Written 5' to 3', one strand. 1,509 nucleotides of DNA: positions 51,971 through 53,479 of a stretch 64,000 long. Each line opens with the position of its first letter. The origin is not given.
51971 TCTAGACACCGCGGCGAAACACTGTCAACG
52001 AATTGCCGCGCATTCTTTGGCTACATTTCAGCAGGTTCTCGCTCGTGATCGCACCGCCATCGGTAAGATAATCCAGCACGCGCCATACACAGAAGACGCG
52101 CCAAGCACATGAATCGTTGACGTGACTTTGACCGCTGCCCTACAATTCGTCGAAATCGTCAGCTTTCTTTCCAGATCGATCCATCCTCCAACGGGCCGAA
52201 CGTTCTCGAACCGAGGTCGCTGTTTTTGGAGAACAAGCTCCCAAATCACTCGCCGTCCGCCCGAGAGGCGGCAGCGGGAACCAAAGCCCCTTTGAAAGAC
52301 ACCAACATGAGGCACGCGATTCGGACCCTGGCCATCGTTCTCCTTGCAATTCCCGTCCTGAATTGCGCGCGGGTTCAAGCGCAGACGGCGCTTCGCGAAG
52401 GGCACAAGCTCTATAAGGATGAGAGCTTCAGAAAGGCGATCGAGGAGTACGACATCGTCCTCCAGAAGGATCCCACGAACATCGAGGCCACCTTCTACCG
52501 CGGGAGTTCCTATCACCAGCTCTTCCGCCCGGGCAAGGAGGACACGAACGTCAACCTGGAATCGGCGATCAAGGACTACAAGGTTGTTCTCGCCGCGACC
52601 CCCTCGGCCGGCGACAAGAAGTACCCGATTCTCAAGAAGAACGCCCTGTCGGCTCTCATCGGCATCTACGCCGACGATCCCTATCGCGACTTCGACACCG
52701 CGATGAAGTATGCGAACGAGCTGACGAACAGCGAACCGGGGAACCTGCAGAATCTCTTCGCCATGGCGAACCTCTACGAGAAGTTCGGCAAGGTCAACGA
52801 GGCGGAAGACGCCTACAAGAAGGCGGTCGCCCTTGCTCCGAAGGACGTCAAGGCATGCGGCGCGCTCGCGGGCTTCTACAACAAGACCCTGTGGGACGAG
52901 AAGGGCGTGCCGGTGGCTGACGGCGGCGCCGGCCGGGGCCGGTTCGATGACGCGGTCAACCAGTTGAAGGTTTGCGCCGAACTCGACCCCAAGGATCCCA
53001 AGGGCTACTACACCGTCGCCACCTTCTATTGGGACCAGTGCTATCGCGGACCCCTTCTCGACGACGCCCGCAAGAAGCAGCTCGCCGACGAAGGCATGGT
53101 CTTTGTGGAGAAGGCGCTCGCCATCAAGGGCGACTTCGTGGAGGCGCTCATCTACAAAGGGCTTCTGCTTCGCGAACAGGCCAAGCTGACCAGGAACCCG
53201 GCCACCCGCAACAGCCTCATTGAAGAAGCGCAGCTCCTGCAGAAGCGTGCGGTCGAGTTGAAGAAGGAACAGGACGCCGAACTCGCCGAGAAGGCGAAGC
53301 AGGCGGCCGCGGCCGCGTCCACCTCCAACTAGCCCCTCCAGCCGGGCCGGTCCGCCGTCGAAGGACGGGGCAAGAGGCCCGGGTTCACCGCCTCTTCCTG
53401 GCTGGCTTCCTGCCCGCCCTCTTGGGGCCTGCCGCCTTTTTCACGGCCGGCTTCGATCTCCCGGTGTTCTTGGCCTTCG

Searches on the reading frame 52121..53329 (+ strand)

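Call 16: search_protein_families(library=pfam, proteins=[window:52121-53329:+], max_evalue=0.0001)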
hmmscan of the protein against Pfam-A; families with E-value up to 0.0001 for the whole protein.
window:52121-53329:+ (403 aa): 7 families
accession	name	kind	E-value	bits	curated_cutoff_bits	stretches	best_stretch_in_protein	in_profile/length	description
PF13414.12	TPR_11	-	1.9e-12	47.1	26.8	0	94-134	1-41/42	TPR repeat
PF13428.12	TPR_14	-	3.5e-12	46.1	23.5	0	212-250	4-42/44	Tetratricopeptide repeat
PF13431.12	TPR_17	-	7.6e-12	45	24.4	0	202-229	6-33/34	Tetratricopeptide repeat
PF14559.12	TPR_19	-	6.2e-10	39.7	25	0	190-245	6-60/68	Tetratricopeptide repeat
PF07719.23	TPR_2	-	3.9e-08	33.2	27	1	212-242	4-34/34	Tetratricopeptide repeat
PF00515.34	TPR_1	-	2.3e-06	27.6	27.8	1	213-242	5-34/34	Tetratricopeptide repeat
PF13432.12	TPR_16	-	2.8e-06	28.1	32.7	0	91-162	1-63/65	Tetratricopeptide repeat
